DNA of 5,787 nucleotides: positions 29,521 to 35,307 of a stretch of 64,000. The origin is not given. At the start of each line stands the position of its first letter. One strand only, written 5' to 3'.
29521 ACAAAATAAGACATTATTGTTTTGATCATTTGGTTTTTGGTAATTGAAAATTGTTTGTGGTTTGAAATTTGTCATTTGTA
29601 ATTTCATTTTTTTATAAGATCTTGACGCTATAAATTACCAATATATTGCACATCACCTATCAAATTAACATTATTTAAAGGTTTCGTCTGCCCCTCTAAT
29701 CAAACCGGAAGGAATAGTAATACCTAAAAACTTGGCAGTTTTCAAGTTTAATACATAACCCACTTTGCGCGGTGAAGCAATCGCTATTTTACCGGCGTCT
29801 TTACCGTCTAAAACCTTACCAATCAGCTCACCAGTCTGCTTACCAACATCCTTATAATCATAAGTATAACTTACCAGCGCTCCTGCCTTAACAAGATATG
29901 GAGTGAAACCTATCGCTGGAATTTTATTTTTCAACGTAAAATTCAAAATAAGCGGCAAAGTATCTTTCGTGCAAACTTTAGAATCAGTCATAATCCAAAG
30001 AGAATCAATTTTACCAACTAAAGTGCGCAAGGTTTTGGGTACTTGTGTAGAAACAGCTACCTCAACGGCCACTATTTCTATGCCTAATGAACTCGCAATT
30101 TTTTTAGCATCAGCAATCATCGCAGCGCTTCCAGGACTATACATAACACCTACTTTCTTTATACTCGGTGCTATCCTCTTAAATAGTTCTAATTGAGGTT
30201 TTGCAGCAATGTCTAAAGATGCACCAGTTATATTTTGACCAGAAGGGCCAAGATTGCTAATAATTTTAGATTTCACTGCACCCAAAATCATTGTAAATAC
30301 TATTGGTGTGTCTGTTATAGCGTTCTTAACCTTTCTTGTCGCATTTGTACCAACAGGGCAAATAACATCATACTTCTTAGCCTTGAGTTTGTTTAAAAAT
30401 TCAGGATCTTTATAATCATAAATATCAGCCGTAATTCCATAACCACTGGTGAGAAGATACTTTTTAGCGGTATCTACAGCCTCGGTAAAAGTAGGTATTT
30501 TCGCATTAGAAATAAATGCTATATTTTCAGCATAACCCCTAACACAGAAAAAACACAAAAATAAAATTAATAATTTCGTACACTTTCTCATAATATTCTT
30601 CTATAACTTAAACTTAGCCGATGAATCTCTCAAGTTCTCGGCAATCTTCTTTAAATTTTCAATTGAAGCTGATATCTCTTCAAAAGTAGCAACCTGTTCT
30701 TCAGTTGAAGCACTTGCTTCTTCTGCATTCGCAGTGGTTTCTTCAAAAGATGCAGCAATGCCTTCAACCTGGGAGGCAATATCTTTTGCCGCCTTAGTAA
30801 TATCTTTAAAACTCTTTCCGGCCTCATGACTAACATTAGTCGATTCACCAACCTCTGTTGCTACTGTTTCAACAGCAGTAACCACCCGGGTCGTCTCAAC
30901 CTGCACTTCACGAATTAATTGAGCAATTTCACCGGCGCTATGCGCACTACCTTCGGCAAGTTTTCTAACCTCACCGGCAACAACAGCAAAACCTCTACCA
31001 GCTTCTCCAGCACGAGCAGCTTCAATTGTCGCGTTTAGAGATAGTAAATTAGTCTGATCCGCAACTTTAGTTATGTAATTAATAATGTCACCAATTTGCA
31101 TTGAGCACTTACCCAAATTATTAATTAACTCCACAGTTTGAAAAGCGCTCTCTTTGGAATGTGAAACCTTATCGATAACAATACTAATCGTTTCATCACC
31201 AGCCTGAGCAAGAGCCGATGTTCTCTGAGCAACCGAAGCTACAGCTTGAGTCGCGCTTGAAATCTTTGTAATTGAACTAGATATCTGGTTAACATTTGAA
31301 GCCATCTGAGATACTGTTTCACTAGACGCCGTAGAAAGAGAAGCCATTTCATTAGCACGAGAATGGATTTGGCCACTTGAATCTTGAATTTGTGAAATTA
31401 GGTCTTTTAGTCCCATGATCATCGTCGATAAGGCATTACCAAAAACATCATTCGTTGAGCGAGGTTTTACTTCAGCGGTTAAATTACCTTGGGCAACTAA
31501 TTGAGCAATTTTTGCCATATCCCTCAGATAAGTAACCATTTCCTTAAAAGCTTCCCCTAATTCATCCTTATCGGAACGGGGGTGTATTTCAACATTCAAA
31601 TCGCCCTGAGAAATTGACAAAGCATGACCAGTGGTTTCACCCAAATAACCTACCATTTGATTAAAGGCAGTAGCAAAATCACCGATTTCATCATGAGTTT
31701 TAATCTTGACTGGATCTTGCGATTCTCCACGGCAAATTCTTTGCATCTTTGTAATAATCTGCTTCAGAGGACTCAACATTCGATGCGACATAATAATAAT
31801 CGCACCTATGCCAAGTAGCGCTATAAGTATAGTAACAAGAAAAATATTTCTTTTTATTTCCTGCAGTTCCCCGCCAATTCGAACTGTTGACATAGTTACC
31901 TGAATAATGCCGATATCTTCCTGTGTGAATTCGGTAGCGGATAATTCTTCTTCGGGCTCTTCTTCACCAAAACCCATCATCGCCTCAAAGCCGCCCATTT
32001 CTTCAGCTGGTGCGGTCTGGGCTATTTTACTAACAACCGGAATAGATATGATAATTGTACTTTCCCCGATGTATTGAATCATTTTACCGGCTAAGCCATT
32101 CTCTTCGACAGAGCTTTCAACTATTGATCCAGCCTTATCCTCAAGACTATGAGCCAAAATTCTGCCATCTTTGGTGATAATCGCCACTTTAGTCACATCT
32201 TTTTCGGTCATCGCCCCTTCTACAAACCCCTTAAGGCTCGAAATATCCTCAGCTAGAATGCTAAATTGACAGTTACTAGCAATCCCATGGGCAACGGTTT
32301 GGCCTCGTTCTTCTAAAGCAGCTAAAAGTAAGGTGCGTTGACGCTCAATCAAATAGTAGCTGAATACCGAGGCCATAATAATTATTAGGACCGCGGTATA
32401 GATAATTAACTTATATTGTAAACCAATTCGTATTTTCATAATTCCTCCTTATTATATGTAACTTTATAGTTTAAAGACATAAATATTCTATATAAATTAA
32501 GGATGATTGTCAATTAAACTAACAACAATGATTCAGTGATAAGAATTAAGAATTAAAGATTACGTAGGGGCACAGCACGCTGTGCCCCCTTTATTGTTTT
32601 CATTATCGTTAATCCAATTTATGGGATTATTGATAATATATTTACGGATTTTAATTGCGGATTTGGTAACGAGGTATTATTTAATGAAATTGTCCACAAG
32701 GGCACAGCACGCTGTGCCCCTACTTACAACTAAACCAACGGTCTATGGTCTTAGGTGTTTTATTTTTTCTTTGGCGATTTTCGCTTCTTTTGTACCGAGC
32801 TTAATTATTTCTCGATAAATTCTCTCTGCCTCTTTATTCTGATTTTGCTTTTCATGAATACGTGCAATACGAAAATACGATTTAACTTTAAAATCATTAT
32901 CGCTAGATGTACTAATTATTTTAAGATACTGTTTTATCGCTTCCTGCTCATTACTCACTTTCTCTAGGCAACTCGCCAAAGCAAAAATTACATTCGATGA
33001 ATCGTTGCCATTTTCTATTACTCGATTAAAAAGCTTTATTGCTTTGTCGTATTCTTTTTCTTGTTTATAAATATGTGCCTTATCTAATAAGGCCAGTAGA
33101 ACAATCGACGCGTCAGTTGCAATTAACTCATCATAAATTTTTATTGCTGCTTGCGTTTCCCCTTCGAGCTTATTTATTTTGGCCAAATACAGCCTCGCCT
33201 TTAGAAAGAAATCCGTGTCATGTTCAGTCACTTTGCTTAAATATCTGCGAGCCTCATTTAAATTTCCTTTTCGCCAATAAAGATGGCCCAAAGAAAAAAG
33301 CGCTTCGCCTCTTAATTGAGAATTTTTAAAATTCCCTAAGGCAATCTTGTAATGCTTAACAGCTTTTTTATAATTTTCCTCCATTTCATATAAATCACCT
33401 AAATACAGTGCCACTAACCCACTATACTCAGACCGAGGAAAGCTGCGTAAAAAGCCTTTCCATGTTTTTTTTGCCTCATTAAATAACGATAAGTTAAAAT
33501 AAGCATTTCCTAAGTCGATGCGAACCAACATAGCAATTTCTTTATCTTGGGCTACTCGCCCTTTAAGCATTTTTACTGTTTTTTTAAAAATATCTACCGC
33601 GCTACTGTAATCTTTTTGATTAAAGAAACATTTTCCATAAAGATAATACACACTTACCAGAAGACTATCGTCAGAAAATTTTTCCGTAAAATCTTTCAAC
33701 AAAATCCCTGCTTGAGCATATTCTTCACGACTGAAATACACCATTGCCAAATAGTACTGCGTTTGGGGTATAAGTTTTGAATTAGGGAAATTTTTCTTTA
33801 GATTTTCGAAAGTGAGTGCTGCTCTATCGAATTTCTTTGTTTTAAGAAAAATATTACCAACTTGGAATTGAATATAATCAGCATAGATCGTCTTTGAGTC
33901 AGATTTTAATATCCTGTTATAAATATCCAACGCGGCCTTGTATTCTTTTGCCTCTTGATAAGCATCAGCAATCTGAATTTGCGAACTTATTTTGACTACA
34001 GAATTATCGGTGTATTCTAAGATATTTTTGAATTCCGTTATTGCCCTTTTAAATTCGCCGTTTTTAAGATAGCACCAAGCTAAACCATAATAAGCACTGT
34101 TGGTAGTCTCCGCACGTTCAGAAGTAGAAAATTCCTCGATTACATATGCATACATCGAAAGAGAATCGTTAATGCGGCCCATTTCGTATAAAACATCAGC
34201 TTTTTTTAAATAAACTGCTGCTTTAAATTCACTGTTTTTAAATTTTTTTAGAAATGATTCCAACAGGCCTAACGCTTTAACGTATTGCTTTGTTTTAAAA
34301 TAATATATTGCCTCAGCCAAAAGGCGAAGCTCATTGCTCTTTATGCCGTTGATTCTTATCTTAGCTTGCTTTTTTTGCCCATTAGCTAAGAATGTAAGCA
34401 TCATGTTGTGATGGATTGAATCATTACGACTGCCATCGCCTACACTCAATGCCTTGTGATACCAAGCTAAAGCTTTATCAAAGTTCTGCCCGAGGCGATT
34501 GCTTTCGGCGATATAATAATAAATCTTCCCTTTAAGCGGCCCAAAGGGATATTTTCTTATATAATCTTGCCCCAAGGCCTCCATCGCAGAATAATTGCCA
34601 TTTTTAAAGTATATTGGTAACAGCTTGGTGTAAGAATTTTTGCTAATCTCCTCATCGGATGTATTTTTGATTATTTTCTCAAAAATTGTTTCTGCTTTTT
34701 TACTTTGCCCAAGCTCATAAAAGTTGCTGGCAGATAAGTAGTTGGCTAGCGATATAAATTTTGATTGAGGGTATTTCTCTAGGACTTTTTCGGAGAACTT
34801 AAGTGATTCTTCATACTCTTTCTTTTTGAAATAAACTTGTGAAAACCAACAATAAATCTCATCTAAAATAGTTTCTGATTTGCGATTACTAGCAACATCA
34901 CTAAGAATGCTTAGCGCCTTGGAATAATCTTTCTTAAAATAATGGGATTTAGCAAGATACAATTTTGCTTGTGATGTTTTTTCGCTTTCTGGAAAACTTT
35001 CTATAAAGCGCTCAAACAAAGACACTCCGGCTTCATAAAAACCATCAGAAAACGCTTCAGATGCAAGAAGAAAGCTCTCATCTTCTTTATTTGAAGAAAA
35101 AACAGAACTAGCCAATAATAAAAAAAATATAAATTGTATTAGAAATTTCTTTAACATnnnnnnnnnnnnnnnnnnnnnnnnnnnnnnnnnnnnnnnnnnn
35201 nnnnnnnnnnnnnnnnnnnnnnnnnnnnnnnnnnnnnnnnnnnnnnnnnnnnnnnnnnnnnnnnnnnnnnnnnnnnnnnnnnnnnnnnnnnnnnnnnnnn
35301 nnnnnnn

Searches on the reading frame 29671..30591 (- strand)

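Call 39: search_protein_families(library=pfam, proteins=[window:29671-30591:-], max_evalue=0.00001)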
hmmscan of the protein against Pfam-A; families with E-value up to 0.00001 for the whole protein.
window:29671-30591:- (306 aa): 1 family
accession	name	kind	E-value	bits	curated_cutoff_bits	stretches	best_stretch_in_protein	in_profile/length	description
PF04392.18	ABC_sub_bind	-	2e-46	159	25.9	1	65-304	52-292/293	ABC transporter substrate binding protein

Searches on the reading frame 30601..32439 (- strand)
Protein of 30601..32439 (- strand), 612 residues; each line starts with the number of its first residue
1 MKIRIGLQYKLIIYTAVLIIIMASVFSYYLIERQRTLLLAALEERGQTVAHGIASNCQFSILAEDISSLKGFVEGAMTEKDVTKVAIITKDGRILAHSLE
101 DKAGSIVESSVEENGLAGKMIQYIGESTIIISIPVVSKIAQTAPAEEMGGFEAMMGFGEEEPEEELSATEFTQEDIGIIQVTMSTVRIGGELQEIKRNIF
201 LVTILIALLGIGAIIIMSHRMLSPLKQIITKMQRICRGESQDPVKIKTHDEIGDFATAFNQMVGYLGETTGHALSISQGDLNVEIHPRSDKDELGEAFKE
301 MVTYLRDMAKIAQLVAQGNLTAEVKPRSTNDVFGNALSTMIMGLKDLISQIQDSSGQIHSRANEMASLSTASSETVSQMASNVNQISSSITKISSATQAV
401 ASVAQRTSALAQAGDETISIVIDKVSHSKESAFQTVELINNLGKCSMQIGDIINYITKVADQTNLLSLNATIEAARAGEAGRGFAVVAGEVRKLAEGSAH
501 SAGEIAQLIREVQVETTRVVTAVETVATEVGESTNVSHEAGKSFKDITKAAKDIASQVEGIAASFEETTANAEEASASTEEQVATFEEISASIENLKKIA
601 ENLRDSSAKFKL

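Call 39: search_protein_families(library=pfam, proteins=[window:30601-32439:-], max_evalue=0.00001)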
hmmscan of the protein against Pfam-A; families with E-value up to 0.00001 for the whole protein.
window:30601-32439:- (612 aa): 2 families
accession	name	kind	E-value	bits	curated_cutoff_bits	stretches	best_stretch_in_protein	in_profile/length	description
PF00015.26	MCPsignal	-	2.7e-39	135.2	34.6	1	403-581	3-167/172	Methyl-accepting chemotaxis protein (MCP) signalling domain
PF00672.30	HAMP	-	5.2e-17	62.4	25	1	217-266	2-51/53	HAMP domain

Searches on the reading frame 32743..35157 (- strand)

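Call 39: search_protein_families(library=pfam, proteins=[window:32743-35157:-], max_evalue=0.00001)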
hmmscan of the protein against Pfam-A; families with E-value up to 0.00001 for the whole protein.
window:32743-35157:- (804 aa): 21 families
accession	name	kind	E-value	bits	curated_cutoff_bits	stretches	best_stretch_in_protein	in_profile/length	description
PF13174.12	TPR_6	-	6e-48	158.7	26.3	0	355-381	2-28/33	Tetratricopeptide repeat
PF07719.23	TPR_2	-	3.3e-46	152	27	0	355-384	3-32/34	Tetratricopeptide repeat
PF13428.12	TPR_14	-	2.6e-45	148.6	23.5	0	689-729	3-43/44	Tetratricopeptide repeat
PF13424.12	TPR_12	-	3.4e-45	152.6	30.1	1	584-645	7-73/77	Tetratricopeptide repeat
PF13432.12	TPR_16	-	2.7e-41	140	32.7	0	317-376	1-54/65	Tetratricopeptide repeat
PF14559.12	TPR_19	-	6.4e-37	126.2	25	0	665-723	4-61/68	Tetratricopeptide repeat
PF00515.34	TPR_1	-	1.4e-29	101.1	27.8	0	689-715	3-29/34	Tetratricopeptide repeat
PF13181.12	TPR_8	-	3.3e-28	95.8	25.7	0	618-645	2-29/34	Tetratricopeptide repeat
PF09976.15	TPR_21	-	6.9e-27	94.9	25.5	0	43-120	57-134/193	Tetratricopeptide repeat-like domain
PF12895.13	ANAPC3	-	8.8e-26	90.4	27.2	0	350-415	21-81/82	Anaphase-promoting complex, cyclosome, subunit 3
PF13176.12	TPR_7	-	2.8e-20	71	27.9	0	761-784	2-25/36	Tetratricopeptide repeat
PF13525.12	YfiO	-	5.8e-20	72.4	25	1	434-590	12-137/203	Outer membrane lipoprotein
PF25058.1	ARM_TT21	-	8.6e-16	58.7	27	0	582-662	59-138/155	Tetratricopeptide repeat protein 21 ARM repeat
PF13374.12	TPR_10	-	1e-11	44.9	27.5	0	623-640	8-25/42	Tetratricopeptide repeat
PF24575.1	TPR_Slam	-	9.4e-10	39.3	35.2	0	672-743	35-103/104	Surface lipoprotein assembly modifier, N-terminal TPR repeats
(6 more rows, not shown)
